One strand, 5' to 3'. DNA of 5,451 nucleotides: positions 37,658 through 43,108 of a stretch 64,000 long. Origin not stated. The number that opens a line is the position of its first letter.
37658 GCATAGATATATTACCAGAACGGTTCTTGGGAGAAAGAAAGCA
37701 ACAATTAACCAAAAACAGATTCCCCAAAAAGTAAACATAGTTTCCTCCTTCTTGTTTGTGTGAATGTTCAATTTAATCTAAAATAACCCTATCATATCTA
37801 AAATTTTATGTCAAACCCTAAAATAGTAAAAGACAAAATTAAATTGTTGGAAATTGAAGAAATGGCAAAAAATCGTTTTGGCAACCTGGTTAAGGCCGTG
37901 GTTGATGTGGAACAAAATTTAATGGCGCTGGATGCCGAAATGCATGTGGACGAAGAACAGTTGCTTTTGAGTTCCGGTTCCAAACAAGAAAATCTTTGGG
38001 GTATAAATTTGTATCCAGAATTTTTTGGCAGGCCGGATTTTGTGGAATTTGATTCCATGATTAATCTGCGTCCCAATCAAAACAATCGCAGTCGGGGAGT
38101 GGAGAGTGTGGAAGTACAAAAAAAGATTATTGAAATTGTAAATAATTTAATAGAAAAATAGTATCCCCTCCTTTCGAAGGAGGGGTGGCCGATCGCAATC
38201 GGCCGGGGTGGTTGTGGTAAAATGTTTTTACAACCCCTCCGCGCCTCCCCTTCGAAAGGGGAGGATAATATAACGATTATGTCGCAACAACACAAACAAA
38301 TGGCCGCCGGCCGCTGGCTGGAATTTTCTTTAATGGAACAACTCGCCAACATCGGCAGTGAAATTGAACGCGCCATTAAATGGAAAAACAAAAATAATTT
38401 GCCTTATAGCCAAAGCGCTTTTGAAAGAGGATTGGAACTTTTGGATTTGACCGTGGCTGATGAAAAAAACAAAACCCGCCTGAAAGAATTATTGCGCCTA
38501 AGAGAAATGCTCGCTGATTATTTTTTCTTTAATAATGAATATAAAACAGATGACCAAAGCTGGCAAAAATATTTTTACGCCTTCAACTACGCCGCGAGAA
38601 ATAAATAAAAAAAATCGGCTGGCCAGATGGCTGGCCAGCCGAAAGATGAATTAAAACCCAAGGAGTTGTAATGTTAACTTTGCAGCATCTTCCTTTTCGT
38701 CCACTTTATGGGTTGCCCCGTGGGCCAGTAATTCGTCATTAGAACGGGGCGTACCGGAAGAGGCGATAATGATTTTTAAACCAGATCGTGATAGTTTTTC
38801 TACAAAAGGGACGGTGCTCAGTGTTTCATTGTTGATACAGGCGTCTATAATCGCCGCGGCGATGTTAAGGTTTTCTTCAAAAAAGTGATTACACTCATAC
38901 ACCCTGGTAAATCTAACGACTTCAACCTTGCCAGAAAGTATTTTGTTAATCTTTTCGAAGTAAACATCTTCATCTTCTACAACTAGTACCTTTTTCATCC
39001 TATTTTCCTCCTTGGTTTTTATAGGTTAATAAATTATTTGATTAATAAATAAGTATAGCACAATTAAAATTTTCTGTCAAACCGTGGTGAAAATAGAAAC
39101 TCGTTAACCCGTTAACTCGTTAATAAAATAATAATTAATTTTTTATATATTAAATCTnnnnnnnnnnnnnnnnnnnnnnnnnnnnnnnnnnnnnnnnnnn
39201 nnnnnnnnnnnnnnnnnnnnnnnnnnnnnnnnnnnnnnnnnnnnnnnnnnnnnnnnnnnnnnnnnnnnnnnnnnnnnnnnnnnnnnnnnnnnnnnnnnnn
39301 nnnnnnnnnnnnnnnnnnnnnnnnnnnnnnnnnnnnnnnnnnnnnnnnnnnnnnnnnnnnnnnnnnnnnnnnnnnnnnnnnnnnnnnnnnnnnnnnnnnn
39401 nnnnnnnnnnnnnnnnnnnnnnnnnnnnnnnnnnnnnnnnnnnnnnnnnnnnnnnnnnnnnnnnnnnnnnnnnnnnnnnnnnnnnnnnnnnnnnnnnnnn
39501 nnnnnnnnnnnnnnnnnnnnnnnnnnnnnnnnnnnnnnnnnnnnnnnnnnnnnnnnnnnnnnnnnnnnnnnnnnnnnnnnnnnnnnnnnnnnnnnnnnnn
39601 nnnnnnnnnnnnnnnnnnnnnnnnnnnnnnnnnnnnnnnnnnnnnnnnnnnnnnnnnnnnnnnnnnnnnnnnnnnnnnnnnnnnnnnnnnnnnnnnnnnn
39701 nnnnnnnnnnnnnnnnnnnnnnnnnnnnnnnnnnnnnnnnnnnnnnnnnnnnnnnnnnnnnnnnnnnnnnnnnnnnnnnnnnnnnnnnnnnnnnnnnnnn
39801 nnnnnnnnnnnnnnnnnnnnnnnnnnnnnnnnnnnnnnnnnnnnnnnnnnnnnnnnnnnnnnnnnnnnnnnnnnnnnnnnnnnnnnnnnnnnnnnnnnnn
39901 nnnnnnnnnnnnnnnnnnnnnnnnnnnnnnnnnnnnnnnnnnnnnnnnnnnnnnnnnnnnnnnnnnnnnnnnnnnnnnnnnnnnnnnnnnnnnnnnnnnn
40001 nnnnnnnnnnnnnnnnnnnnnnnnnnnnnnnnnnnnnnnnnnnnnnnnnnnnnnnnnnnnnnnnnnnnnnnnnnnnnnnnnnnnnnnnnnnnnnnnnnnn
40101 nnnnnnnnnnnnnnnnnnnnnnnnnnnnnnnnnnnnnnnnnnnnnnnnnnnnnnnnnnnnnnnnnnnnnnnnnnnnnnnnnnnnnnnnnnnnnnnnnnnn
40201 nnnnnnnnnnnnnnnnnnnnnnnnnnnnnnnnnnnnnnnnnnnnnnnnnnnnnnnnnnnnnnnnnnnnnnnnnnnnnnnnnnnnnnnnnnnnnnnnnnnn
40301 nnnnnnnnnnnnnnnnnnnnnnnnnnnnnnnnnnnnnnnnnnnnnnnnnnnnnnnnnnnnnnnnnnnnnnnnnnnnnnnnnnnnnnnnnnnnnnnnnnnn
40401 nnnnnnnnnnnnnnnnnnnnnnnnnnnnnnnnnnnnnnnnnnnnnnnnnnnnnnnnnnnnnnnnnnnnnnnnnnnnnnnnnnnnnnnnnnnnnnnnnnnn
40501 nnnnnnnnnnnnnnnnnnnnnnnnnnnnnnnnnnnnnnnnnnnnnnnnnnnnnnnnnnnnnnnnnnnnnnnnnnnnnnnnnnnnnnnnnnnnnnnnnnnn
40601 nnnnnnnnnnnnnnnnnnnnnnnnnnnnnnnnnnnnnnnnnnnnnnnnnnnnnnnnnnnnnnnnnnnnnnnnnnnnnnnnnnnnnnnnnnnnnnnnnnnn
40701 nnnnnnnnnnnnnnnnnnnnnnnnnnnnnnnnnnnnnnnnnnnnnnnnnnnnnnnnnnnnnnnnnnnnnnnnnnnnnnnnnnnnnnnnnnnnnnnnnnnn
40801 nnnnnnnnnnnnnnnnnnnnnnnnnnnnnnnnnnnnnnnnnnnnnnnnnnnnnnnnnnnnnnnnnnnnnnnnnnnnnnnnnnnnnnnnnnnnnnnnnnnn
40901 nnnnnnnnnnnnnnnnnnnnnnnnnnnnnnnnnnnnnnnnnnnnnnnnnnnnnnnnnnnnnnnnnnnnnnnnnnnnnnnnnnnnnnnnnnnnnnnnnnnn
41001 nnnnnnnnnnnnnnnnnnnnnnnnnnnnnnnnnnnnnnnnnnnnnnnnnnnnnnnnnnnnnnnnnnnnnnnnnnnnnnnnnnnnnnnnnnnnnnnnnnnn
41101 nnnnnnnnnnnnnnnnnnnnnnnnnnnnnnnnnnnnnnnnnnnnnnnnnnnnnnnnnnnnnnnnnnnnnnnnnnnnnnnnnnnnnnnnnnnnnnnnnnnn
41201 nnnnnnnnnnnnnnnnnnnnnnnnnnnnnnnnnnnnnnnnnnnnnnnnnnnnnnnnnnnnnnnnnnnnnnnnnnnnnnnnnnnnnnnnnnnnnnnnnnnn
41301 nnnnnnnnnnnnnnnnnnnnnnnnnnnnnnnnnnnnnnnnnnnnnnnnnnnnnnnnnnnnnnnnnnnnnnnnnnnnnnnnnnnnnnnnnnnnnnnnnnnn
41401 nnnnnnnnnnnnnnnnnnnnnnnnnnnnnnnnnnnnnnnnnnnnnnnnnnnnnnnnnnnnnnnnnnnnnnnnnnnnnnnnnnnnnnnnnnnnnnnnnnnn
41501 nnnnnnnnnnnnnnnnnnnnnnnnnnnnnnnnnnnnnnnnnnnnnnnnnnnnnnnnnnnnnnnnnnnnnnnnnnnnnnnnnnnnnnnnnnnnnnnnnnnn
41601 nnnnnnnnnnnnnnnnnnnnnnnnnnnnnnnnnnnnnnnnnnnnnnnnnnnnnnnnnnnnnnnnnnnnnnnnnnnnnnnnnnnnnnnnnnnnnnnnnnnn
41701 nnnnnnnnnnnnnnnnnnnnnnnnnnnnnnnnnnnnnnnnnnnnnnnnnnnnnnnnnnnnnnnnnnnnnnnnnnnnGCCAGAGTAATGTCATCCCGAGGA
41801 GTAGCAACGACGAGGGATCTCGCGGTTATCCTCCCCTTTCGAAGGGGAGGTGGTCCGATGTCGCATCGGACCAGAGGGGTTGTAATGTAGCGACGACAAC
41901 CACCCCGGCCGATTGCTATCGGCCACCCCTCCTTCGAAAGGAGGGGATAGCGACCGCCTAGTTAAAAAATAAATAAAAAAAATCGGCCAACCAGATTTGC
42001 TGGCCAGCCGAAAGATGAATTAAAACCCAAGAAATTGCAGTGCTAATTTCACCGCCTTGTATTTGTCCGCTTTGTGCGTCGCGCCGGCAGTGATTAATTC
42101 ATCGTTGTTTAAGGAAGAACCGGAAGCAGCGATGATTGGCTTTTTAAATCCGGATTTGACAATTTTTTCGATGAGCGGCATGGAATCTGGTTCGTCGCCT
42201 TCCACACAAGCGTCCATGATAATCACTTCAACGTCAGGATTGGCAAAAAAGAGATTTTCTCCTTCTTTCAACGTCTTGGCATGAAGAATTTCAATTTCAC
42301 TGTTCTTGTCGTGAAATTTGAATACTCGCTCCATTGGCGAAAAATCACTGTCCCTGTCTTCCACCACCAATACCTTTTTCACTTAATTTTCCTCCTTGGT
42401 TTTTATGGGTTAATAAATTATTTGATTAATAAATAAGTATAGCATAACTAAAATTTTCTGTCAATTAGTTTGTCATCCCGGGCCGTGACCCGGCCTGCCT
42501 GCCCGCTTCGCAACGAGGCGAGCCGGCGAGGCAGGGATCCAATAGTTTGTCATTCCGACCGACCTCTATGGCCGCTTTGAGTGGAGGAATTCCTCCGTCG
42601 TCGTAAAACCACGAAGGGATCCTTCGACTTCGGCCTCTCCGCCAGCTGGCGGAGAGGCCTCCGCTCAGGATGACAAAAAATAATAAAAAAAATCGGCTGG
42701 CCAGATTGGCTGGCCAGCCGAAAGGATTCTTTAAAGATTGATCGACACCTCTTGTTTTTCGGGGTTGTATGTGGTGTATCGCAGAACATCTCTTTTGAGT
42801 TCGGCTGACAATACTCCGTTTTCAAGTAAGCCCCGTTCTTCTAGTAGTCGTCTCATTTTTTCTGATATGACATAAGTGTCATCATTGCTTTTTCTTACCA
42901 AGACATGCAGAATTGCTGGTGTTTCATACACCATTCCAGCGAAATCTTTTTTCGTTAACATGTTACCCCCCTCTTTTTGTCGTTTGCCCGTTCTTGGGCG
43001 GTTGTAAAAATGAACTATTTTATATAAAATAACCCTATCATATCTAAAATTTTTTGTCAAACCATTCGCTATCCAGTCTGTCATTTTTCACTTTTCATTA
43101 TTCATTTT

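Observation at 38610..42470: Duplicated cassette: two diverged stand-alone receiver-domain genes with near-identical promoters and terminators flanking ppdK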

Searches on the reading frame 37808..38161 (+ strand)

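Call 8: search_protein_families(library=pfam, proteins=[window:37808-38161:+], max_evalue=1)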
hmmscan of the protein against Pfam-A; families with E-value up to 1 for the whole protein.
window:37808-38161:+ (117 aa): 1 family
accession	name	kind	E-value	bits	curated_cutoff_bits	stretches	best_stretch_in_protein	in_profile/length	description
PF18924.5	DUF5674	-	1.3e-31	109.3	27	1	6-114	2-109/109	Protein of unknown function (DUF5674)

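Call 69: search_protein_families(library=phrogs, proteins=[window:37808-38161:+], max_evalue=0.01)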
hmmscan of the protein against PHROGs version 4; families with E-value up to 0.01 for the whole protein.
window:37808-38161:+ (117 aa): 0 families

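Call 70: search_protein_families(library=padloc, proteins=[window:37808-38161:+], max_evalue=0.01)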
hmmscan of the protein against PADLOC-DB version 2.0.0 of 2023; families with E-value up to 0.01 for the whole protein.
window:37808-38161:+ (117 aa): 0 families

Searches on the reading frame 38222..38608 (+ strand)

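Call 8: search_protein_families(library=pfam, proteins=[window:38222-38608:+], max_evalue=1)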
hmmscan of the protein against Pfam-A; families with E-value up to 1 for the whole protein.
window:38222-38608:+ (128 aa): 1 family
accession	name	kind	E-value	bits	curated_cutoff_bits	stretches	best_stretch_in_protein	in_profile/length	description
PF15741.10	LRIF1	-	0.23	10.4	27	1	59-95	698-733/745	Ligand-dependent nuclear receptor-interacting factor 1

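Call 69: search_protein_families(library=phrogs, proteins=[window:38222-38608:+], max_evalue=0.01)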
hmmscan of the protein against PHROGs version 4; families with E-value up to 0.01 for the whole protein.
window:38222-38608:+ (128 aa): 0 families

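Call 70: search_protein_families(library=padloc, proteins=[window:38222-38608:+], max_evalue=0.01)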
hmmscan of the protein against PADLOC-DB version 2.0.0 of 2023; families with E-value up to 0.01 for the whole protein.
window:38222-38608:+ (128 aa): 0 families

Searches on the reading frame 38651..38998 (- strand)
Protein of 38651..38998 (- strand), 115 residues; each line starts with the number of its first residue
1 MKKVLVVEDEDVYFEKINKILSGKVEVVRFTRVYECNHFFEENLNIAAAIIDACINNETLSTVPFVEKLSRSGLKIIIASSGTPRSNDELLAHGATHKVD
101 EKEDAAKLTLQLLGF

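Call 8: search_protein_families(library=pfam, proteins=[window:38651-38998:-], max_evalue=1)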
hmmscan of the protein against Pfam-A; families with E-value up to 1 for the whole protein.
window:38651-38998:- (115 aa): 3 families
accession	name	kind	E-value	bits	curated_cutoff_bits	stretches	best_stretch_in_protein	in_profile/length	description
PF22809.1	DUF7014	-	0.03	14.7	27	1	40-102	54-111/137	Domain of unknown function (DUF7014)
PF13477.12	Glyco_trans_4_2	-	0.11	13.1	23.4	1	59-105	10-56/139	Glycosyl transferase 4-like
PF07571.19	TAF6_C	-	0.12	12.6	27.1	0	45-87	67-109/184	TAF6 C-terminal HEAT repeat domain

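Call 11: find_homologous_proteins(query=window:38651-38998:-, max_evalue=0.001)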
Query window:38651-38998:- (115 aa): 1 proteins with E <= 0.001 among 12 candidates.
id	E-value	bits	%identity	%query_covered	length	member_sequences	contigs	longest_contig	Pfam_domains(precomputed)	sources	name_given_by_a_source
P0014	2.7e-67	241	100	100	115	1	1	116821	-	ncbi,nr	ncbi:MAG: hypothetical protein PHT40_01220 [Patescibacteria group bacterium]|nr:hypothetical protein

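Call 39: search_protein_representatives(protein=window:38651-38998:-)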
Query: 115 residues. Proteins with E-value up to 0.001 (for the whole library): 151; up to 1e-10: 9; up to 1e-30: 1. The best 150 are listed.
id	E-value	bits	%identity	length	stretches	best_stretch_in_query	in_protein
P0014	8.6e-68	241.0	100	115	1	1-115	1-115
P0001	7.6e-16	74.1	43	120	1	1-115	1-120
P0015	2.0e-13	66.3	46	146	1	1-114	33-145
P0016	2.0e-12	63.1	30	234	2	1-112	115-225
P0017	2.4e-12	62.9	42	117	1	1-114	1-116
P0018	3.1e-11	59.3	33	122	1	2-113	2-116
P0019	3.2e-11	59.2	35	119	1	3-112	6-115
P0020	8.5e-11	57.9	39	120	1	2-115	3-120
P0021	8.8e-11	57.8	37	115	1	1-114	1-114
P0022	1.2e-10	57.4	38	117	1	1-112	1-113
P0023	1.7e-10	56.9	34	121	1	3-103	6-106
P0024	6.6e-10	55.0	38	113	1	1-114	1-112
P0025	8.7e-10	54.6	40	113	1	1-113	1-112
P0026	1.2e-09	54.2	36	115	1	1-94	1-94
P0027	1.6e-09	53.8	38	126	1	1-113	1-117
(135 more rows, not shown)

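Call 61: predict_structure(alignment_id=A3)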
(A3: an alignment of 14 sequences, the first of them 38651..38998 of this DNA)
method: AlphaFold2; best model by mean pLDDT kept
length: 115 residues; sequences in the alignment: 14
mean_pLDDT: 95.4   pTM: 0.90
mean pLDDT of the five models: 95.4, 94.9, 94.2, 94.1, 93.5
residues with pLDDT >= 90: 103; 70-90: 12; 50-70: 0; < 50: 0
segments of 3 or more residues with pLDDT < 50: none
pLDDT, mean of each block of 10 residues (from residue 1): 96 98 97 91 90 91 96 97 96 98 98 97
secondary structure, 60 per line:
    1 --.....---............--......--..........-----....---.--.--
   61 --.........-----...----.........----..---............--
elements in order: E3-7 H11-21 E25-30 H33-42 E48-51 H63-71 E77-79 H84-92 H102-113

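Call 66: fold_search(model_id=the predicted structure, library=pdb)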
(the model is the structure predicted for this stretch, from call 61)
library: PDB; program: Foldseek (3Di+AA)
matches with E <= 10: 1663; with E <= 0.001: 223
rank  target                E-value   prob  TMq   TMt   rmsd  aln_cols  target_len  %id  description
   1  8fk2_A                6.3e-06  1.00  0.76  0.73   3.1       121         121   21  The N-terminal VicR from Streptococcus mutans (released 2023-10-25)
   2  9xzo                  8.2e-06  1.00  0.75  0.73   2.9       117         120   24  Crystal structure of AI-designed response regulator like protein M1X0B (released 2025-10-01)
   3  2pkx_B                1.1e-05  1.00  0.75  0.72   2.9       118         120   19  E.coli response regulator PhoP receiver domain (released 2007-05-22)
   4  3kto_A                1.3e-05  1.00  0.76  0.72   2.7       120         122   14  Crystal structure of response regulator receiver protein from Pseudoalteromonas atlantica (released 2009-12-15)
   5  9of4_C                2.6e-05  1.00  0.77  0.73   2.8       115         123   13  Structure of the Acinetobacter baumannii Response Regulator PmrA Receiver Domain M12I Mutation (released 2025-11-26)
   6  4mld_B                3.4e-05  1.00  0.76  0.68   3.0       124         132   16  X-ray structure of ComE D58E REC domain from Streptococcus pneumoniae (released 2014-02-19)
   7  2a9o                  3.6e-05  1.00  0.78  0.77   2.7       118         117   19  Crystal structures of an activated YycF homologue, the essential response regulator from S.pneumoniae in complex with Be (released 2006-09-26)
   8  2pl1                  3.6e-05  1.00  0.75  0.72   2.8       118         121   19  Berrylium Fluoride activated receiver domain of E.coli PhoP (released 2007-05-22)
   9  8xat_A                4.1e-05  1.00  0.78  0.50   2.6       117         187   19  Crystal structure of AtARR1(RD-DBD) (released 2024-01-24)
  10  4mld_A                4.4e-05  1.00  0.76  0.67   2.9       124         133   17  X-ray structure of ComE D58E REC domain from Streptococcus pneumoniae (released 2014-02-19)
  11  6lgq_D                4.7e-05  1.00  0.78  0.44   2.6       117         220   20  The crystal complex structure of histidine kinase and response regulator (released 2020-12-09)
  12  9of6_B                5.0e-05  1.00  0.79  0.75   2.5       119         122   14  Structure of the Acinetobacter baumannii Response Regulator PmrA Receiver Domain I13M Mutation in Active Dimer State (released 2025-11-26)
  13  1nxp                  5.3e-05  1.00  0.80  0.78   2.5       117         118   19  MicArec pH4.5 (released 2004-02-17)
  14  2pln                  5.3e-05  1.00  0.75  0.73   2.8       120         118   15  Crystal structure analysis of HP1043, an orphan resonse regulator of h. pylori (released 2007-05-01)
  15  8svz_B                5.3e-05  1.00  0.76  0.73   3.0       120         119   21  Structure of the Francisella response regulator KdpE receiver domain (released 2024-06-12)
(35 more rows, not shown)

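Call 69: search_protein_families(library=phrogs, proteins=[window:38651-38998:-], max_evalue=0.01)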
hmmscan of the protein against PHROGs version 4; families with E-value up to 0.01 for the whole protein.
window:38651-38998:- (115 aa): 0 families

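Call 70: search_protein_families(library=padloc, proteins=[window:38651-38998:-], max_evalue=0.01)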
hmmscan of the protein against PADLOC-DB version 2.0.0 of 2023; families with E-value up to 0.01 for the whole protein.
window:38651-38998:- (115 aa): 0 families

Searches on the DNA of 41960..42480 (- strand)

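Call 73: search_dna_similar(query=window:41960-42480:-, collection=phages, mode=distant, max_rows=5)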
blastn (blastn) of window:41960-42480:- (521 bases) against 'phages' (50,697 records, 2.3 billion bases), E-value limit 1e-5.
No match.

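Call 74: search_dna_similar(query=window:41960-42480:-, collection=plasmids, mode=distant, max_rows=5)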
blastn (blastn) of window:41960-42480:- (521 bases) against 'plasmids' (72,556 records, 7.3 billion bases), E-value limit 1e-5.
No match.

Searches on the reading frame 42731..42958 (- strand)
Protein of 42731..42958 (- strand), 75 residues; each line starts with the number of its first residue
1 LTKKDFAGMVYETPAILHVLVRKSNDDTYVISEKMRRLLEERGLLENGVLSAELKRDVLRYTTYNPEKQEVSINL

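Call 50: search_protein_families(library=pfam, proteins=[window:42731-42958:-], max_evalue=0.001)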
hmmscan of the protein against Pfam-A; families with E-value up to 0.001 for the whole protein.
window:42731-42958:- (75 aa): 0 families

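Call 69: search_protein_families(library=phrogs, proteins=[window:42731-42958:-], max_evalue=0.01)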
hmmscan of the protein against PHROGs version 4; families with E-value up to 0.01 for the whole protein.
window:42731-42958:- (75 aa): 0 families

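Call 70: search_protein_families(library=padloc, proteins=[window:42731-42958:-], max_evalue=0.01)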
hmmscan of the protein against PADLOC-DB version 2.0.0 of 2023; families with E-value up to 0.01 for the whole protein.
window:42731-42958:- (75 aa): 0 families

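Call 72: find_homologous_proteins(query=window:42731-42958:-, max_evalue=0.001)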
Query window:42731-42958:- (75 aa): 1 proteins with E <= 0.001 among 2 candidates.
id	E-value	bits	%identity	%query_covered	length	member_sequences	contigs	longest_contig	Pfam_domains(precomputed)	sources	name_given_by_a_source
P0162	1.7e-40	153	100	100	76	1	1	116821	-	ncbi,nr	ncbi:MAG: hypothetical protein PHT40_01235 [Patescibacteria group bacterium]|nr:hypothetical protein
